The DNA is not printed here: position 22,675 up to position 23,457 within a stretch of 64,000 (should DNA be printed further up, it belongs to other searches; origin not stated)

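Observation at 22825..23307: NADAR-domain protein (possible reversal of DNA ADP-ribosylation)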

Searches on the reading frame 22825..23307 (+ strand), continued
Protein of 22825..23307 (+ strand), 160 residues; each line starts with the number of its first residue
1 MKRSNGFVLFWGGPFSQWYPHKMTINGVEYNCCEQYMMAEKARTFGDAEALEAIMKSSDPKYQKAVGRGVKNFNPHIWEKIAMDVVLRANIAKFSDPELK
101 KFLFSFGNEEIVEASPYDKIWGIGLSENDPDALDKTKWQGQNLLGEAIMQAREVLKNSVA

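Call 24: find_encoding_contigs(protein=P0005, flank=8000, max_places=3)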
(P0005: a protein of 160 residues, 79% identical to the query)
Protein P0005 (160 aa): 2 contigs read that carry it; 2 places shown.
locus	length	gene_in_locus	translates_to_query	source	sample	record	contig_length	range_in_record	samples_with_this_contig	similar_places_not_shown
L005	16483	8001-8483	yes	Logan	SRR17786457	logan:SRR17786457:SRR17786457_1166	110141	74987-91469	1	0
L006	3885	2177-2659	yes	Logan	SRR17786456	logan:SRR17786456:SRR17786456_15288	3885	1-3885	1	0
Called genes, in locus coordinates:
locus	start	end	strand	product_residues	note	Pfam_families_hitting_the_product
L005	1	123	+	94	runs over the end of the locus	-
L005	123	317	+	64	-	-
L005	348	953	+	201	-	-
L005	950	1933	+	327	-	-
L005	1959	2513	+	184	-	-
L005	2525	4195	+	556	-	-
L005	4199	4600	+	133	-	-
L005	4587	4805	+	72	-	-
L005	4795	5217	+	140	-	PF02945:Endonuclease_7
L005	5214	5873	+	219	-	PF00075:RNase_H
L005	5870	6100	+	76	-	-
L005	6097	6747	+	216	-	-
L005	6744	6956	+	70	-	-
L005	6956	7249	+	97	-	-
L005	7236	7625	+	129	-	-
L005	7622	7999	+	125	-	-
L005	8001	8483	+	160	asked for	PF08719:NADAR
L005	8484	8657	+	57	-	-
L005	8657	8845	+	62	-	-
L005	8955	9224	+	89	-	-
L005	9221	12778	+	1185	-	PF02811:PHP, PF07733:DNA_pol3_alpha, PF17657:DNA_pol3_finger, PF14579:HHH_6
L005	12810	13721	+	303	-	PF00082:Peptidase_S8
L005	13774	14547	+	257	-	-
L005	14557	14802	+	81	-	-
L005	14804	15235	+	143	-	-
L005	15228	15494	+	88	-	-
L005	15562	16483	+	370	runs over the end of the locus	-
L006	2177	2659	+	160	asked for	PF08719:NADAR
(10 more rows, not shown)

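Call 30: get_annotated_region(hit=H36, flank=3000)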
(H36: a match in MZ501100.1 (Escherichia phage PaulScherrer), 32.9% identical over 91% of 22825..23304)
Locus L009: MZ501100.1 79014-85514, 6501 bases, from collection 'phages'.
description: Escherichia phage PaulScherrer, complete genome.
organism: Escherichia phage PaulScherrer (NCBI taxid 2852032)
taxonomy: Viruses; Duplodnaviria; Heunggongvirae; Uroviricota; Caudoviricetes; Stephanstirmvirinae; Justusliebigvirus
host: Escherichia coli K-12; source: rotting plant waste; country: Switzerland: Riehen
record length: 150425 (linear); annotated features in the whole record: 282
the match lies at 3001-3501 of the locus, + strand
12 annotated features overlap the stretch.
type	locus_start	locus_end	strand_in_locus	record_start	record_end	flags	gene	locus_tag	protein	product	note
CDS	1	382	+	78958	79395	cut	-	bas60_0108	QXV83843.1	hypothetical protein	-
CDS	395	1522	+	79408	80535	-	-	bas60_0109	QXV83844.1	FtsH-like protease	-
CDS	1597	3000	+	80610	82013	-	-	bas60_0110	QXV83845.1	hypothetical protein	-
CDS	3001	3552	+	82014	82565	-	-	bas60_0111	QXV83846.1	putative YbiA-like N-glycosidase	-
CDS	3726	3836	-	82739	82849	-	-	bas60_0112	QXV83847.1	hypothetical protein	-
CDS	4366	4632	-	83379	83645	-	-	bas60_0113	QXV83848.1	hypothetical protein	-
CDS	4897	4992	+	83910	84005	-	-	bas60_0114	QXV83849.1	hypothetical protein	-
CDS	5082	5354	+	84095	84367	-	-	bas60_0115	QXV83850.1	hypothetical protein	-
CDS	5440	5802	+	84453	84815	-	-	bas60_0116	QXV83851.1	hypothetical protein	-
CDS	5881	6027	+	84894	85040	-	-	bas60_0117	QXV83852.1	hypothetical protein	-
CDS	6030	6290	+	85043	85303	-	-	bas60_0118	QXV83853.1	hypothetical protein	-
CDS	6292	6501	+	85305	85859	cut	-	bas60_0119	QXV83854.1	hypothetical protein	-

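Call 31: get_annotated_region(hit=H1, flank=5000)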
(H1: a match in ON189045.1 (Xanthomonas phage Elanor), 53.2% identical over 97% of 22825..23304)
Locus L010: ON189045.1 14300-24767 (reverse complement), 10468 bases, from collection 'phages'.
description: Xanthomonas phage Elanor, complete genome.
organism: Xanthomonas phage Elanor (NCBI taxid 2939127)
taxonomy: Viruses; Duplodnaviria; Heunggongvirae; Uroviricota; Caudoviricetes; Mesyanzhinovviridae; Bradleyvirinae
host: Xanthomonas translucens pv. translucens (DSM 18974); source: soil; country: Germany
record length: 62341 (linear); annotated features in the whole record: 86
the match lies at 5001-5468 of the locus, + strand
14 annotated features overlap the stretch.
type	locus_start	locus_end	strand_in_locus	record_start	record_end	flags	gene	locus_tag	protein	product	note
CDS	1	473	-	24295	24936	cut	-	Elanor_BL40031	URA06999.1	hypothetical protein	-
CDS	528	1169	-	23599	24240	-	-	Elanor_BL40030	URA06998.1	hypothetical protein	-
CDS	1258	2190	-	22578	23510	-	-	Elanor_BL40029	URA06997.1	major head protein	-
CDS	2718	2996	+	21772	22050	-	-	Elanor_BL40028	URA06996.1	hypothetical protein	-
CDS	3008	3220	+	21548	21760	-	-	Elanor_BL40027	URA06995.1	hypothetical protein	-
CDS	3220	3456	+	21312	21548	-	-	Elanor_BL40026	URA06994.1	hypothetical protein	-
CDS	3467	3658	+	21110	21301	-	-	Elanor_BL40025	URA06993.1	minor tail protein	-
CDS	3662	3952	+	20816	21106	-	-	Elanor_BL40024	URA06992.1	hypothetical protein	-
CDS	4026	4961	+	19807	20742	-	-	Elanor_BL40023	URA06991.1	hypothetical protein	-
CDS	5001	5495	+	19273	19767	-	-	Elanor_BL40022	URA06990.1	GTP cyclohydrolase II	-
CDS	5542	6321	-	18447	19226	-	-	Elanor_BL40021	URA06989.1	putative virion structural protein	-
CDS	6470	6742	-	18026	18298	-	-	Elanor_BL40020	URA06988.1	hypothetical protein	-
CDS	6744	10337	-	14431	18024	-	-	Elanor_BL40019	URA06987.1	morphogenesis protein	-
CDS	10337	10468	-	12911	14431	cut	-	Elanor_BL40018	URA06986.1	portal protein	-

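Call 37: find_related_loci(query=window:22825-23304:+, collection=genome_contigs, flank=6000)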
Query window:22825-23304:+ (160 aa) in genome_contigs; peptide patterns used: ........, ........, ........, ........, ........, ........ (x = any residue, [..] = any of these).
292 stretches matched a pattern; 265 encode a relative of the query (tblastn E <= 1e-3); the best 80 are kept; 80 distinct loci.
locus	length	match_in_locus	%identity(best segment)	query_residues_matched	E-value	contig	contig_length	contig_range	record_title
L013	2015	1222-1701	78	1-160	3e-89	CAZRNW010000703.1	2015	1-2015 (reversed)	MAG TPA_asm: uncultured Flavobacteriaceae bacterium isolate SRP237561_co1_235 genome assembly, contig: NODE_146858_lengt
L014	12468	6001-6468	67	1-156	2e-70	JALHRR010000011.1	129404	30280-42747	MAG: Saprospiraceae bacterium isolate maxbin.211 c_000000000893, whole genome shotgun sequence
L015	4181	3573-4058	50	4-157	6e-52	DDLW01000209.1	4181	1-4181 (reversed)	MAG TPA_asm: Alphaproteobacteria bacterium UBA2562 UBA2562_contig_24103, whole genome shotgun sequence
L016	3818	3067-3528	54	5-157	2e-51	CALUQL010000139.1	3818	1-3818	MAG: Candidatus Gastranaerophilales bacterium isolate BRZ_SL__bin62 genome assembly, contig: BRZ_SL__NODE_51631_length_3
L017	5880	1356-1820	54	3-156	1e-50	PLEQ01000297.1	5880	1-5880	MAG: Deltaproteobacteria bacterium isolate bog_1112 73.20110800_S3S.83_contig_58398, whole genome shotgun sequence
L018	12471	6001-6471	48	1-156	1e-48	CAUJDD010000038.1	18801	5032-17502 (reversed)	MAG: Bacteroidota bacterium isolate KLAP122 genome assembly, contig: KLAP122_179010, whole genome shotgun sequence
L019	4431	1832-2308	48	7-155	3e-47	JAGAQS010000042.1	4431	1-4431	MAG: Ruminococcus sp. isolate RGIG8687 Water_deer_Colon-2__c59739, whole genome shotgun sequence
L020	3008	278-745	49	1-153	4e-47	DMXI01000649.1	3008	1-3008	MAG TPA_asm: Microscillaceae bacterium isolate UBA11690 contig_8679, whole genome shotgun sequence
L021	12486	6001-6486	49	7-156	9e-47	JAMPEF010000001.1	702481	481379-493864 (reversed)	MAG: Alistipes senegalensis isolate NALB_7823_19 Scaffold_#1__SCF_001__702191_bp, whole genome shotgun sequence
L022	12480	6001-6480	49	7-156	9e-47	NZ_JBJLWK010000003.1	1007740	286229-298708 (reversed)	Chryseobacterium proteolyticum strain DDS-02 NODE_3_length_1007740_cov_106.317970, whole genome shotgun sequence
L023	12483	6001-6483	46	7-156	2e-45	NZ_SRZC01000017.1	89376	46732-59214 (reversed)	Palleniella muris strain NM73_A23 NODE_17_length_89376_cov_489.679, whole genome shotgun sequence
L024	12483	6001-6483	47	7-156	3e-45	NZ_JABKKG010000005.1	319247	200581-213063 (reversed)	Palleniella intestinalis strain PINT PINT_5, whole genome shotgun sequence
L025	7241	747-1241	47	3-155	3e-45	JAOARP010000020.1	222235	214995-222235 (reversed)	MAG: Marinisporobacter sp. isolate McD1.33 contig_72497, whole genome shotgun sequence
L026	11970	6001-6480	47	1-157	7e-45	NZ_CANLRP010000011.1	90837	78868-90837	Uncultured Microscilla sp. isolate N.fasta NODE_11, whole genome shotgun sequence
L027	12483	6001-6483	47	7-155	4e-45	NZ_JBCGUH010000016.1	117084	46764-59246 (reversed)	Paenibacillus wenxiniae strain DSM 100576 100576_scaffold16, whole genome shotgun sequence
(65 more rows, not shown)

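Call 38: search_protein_families(library=ncbifam, proteins=[L009:3001-3549:+, L010:5001-5492:+], max_evalue=0.01)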
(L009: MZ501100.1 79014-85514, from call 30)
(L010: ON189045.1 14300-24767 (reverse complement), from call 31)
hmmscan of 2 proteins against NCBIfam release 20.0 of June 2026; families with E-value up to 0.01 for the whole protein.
L009:3001-3549:+ (183 aa): 2 families
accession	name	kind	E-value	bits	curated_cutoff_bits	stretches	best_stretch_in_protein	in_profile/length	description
TIGR02464.1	ribofla_fusion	equivalog_domain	1.9e-31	109.4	73.7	1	8-168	1-144/153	riboflavin biosynthesis intermediates N-glycosidase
NF053876.1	DS32_2_antiphage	equivalog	3.4e-06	26.3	240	1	84-179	69-158/181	NADAR family anti-phage protein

L010:5001-5492:+ (164 aa): 2 families
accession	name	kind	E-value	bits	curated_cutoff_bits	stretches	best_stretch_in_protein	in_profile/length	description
TIGR02464.1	ribofla_fusion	equivalog_domain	9.6e-50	168.8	73.7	1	13-156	11-152/153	riboflavin biosynthesis intermediates N-glycosidase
NF053876.1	DS32_2_antiphage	equivalog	1e-10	41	240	1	22-157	29-156/181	NADAR family anti-phage protein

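Call 39: find_encoding_contigs(protein=P0111, flank=7000, max_places=4)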
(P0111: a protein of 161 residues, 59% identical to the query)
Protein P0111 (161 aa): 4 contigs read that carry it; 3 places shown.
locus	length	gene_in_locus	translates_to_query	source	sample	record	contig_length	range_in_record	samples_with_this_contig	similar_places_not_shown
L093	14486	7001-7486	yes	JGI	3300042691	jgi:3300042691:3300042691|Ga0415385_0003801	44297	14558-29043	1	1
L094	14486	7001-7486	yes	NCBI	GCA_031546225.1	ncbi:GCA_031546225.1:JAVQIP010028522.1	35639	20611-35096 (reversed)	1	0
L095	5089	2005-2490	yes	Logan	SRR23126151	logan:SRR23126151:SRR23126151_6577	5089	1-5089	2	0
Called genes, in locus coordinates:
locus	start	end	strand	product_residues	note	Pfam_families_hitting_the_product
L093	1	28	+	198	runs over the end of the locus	-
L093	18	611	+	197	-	-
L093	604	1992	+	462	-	PF00004:AAA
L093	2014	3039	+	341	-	PF00293:NUDIX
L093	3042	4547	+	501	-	PF01645:Glu_synthase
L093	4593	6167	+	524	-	PF18127:NAMPT_N, PF04095:NAPRTase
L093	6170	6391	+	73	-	-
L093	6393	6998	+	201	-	-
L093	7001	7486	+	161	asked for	PF08719:NADAR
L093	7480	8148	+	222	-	PF01661:Macro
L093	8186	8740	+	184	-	PF18143:HAD_SAK_2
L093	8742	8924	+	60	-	-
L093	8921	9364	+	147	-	-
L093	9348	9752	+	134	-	-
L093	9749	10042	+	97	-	-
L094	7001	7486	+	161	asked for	PF08719:NADAR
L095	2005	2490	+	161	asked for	PF08719:NADAR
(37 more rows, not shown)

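Call 40: find_encoding_contigs(protein=P0108, flank=7000, max_places=2)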
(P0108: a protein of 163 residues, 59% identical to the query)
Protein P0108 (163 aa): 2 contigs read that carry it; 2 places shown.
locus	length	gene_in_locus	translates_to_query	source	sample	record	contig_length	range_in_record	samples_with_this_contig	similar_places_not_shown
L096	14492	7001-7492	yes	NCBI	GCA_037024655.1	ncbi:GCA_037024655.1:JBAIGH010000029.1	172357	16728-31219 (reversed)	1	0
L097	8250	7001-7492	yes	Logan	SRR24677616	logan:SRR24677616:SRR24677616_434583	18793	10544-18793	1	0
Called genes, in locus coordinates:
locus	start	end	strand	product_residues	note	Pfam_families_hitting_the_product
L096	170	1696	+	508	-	-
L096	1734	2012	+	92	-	-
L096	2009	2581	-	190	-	PF08291:Peptidase_M15_3 (weak)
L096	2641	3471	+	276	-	PF14226:DIOX_N, PF03171:2OG-FeII_Oxy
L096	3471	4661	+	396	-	PF01068:DNA_ligase_A_M, PF14743:DNA_ligase_OB_2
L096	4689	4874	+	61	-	-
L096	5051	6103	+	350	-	PF01467:CTP_transf_like, PF00293:NUDIX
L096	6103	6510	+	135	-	-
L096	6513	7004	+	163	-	PF01661:Macro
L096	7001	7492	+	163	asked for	PF08719:NADAR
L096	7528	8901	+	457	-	PF18127:NAMPT_N, PF04095:NAPRTase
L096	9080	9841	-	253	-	-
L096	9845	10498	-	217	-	-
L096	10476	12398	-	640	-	PF04860:Phage_portal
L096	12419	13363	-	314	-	-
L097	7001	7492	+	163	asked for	PF08719:NADAR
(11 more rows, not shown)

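Call 50: predict_structure(alignment_id=A2)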
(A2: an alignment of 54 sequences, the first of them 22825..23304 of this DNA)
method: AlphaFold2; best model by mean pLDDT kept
length: 160 residues; sequences in the alignment: 54
mean_pLDDT: 96.9   pTM: 0.90
mean pLDDT of the five models: 96.9, 96.8, 96.8, 96.3, 96.2
residues with pLDDT >= 90: 156; 70-90: 2; 50-70: 1; < 50: 1
segments of 3 or more residues with pLDDT < 50: none
pLDDT, mean of each block of 10 residues (from residue 1): 96 97 98 99 99 98 98 97 98 98 97 96 97 97 98 85
secondary structure, 60 per line:
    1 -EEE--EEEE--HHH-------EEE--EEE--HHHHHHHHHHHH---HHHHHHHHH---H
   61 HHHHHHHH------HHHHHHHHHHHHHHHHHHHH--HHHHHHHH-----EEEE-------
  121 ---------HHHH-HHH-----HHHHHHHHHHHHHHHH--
elements in order: E2-4 E7-10 E23-25 E28-30 H33-44 H48-56 H60-68 H75-94 H97-104 E110-113 H130-133 H143-158

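Call 54: fold_search(model_id=the predicted structure, library=pdb)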
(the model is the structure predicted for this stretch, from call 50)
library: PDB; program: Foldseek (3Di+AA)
matches with E <= 10: 27; with E <= 0.001: 2
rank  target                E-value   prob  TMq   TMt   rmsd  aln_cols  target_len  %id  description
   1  8bau                  1.3e-09  1.00  0.82  0.69   2.8       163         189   33  Phytophthora nicotianae var. parasitica NADAR in complex with ADP-ribose (released 2023-07-12)
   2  2b3w_MODEL_1_A        1.9e-06  1.00  0.78  0.75   2.2       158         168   26  NMR structure of the E.coli protein YbiA, Northeast Structural Genomics target ET24. (released 2005-11-01)
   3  8d5r_A                3.4e+00  0.08  0.18  0.08  10.9        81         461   14  Structure of Y430F D-ornithine/D-lysine decarboxylase complex with D-ornithine (released 2022-11-16)
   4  6n2h                  3.5e+00  0.07  0.18  0.08  10.9        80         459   14  Structure of D-ornithine/D-lysine decarboxylase from Salmonella typhimurium (released 2019-10-23)
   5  9nq5_A                3.9e+00  0.07  0.18  0.08  10.5        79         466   13  D-Ornithine/D-lysine decarboxylase C387A complexed with HEPES, putrescine, and D-ornithine (released 2026-03-25)
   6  8d5r_B                3.9e+00  0.06  0.18  0.08  10.9        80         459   14  Structure of Y430F D-ornithine/D-lysine decarboxylase complex with D-ornithine (released 2022-11-16)
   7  9cpz_B                4.1e+00  0.07  0.18  0.08  10.5        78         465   10  C387S variant of D-ornithine/D-lysine decarboxylase complexed with PMP and 4-guanidinobutanal (released 2025-08-06)
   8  9nq5_B                4.1e+00  0.07  0.18  0.08  10.8        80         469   14  D-Ornithine/D-lysine decarboxylase C387A complexed with HEPES, putrescine, and D-ornithine (released 2026-03-25)
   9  8d4i_C                4.3e+00  0.06  0.18  0.08  10.9        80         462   14  Structure of Y430F D-ornithine/D-lysine decarboxylase complex with putrescine (released 2022-11-16)
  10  9jh2_A                4.3e+00  0.02  0.15  0.15  15.0       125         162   13  Crystal Structure of NFIA in Complex with DNA containing the TGGCA Motif (released 2025-12-24)
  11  3lr8_B                5.3e+00  0.05  0.23  0.29  12.2       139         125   12  Self-assembly of spider silk proteins is controlled by a pH-sensitive relay (released 2010-05-12)
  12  10li                  5.6e+00  0.06  0.18  0.08  10.8        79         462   11  D-Ornithine/D-lysine decarboxylase complexed with putrescine and agmatine (released 2026-02-11)
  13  8d5d_B                5.6e+00  0.05  0.18  0.08  10.8        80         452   14  Structure of Y430F D-ornithine/D-lysine decarboxylase complex with D-arginine (released 2022-11-16)
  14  9cya                  5.6e+00  0.05  0.18  0.08  10.9        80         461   14  C387S variant of D-ornithine/D-lysine decarboxylase complexed with HEPES and putrescine (released 2025-08-06)
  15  8d2y                  6.2e+00  0.04  0.18  0.07  11.0        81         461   14  Y430F mutant of D-ornithine/D-lysine decarboxylase (released 2022-11-16)
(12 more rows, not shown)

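Call 57: search_solved_structures(query=A2, max_evalue=1, show_alignments=3)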
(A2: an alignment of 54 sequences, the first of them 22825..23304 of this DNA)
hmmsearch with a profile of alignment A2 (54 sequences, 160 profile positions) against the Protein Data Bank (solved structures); distinct sequences matched with E-value up to 1: 9.
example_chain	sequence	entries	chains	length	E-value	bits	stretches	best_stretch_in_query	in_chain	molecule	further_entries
8bau_A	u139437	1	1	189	3.4e-26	95.4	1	5-156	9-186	NADAR domain-containing protein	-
2b3w_A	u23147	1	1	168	1.3e-14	57.8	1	13-156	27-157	Hypothetical protein ybiA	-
5y9h_A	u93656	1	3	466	0.0014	22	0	80-144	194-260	SafD,Putative outer membrane protein,Putative outer membrane protein,Putative outer membra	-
3cre_A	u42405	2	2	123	0.28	14.5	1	80-144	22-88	Outer membrane protein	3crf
2cny_A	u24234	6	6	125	0.29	14.4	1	80-144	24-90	PUTATIVE OUTER MEMBRANE PROTEIN | SAFA PILUS SUBUNIT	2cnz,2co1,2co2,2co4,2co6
2co7_A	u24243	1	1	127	0.3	14.4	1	80-144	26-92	SAFA PILUS SUBUNIT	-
2co3_A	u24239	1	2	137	0.32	14.3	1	80-144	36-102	SAFA PILUS SUBUNIT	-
3cre_B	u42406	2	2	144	0.35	14.1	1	80-144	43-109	Outer membrane protein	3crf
4hxt_A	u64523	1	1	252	0.89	12.8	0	47-80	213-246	De Novo Protein OR329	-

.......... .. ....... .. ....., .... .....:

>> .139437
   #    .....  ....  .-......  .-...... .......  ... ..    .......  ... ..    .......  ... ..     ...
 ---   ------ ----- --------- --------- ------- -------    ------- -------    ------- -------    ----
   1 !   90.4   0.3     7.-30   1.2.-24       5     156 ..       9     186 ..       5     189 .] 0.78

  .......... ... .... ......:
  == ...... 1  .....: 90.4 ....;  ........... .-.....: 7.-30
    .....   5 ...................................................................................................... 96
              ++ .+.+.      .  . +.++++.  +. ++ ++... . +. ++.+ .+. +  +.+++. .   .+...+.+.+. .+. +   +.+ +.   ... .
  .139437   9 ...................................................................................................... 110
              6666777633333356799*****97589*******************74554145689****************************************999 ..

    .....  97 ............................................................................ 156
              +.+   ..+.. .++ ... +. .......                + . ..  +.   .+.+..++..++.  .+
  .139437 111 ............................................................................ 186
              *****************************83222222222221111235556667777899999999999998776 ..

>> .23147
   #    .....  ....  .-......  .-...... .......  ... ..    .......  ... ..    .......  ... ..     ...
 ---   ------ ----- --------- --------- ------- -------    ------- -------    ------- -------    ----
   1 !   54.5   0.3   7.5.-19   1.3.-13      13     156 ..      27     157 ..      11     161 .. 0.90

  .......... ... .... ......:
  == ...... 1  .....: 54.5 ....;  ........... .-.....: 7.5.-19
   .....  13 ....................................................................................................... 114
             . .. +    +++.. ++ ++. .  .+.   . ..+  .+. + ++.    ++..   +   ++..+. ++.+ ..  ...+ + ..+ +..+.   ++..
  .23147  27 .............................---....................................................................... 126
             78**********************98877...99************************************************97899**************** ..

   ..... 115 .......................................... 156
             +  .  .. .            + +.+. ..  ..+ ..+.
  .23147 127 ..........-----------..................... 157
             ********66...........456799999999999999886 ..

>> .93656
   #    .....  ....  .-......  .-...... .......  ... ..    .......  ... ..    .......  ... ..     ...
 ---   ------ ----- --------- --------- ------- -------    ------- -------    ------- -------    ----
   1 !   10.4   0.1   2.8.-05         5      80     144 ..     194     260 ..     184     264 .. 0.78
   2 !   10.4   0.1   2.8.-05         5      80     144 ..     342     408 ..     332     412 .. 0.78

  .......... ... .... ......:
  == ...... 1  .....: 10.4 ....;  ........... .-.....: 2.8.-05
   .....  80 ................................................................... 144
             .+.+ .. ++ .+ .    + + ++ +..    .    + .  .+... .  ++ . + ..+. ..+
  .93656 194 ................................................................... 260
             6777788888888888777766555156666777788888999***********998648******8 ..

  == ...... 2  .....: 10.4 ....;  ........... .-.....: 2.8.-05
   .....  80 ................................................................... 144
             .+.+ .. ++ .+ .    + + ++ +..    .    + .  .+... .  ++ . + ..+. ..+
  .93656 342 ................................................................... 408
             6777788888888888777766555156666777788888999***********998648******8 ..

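Call 58: search_protein_families(library=padloc, proteins=[window:22825-23304:+, L009:3001-3549:+], max_evalue=0.01)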
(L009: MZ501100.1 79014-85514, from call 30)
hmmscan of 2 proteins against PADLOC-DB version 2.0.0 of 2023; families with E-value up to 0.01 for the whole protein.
window:22825-23304:+ (160 aa): 1 family
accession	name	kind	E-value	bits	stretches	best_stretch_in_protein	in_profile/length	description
PDLC04643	PDC-M42C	-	4.8e-40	135.4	1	13-155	14-157/158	-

L009:3001-3549:+ (183 aa): 1 family
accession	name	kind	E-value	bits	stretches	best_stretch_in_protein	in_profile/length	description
PDLC04643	PDC-M42C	-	1.7e-34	117.4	1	16-167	15-148/158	-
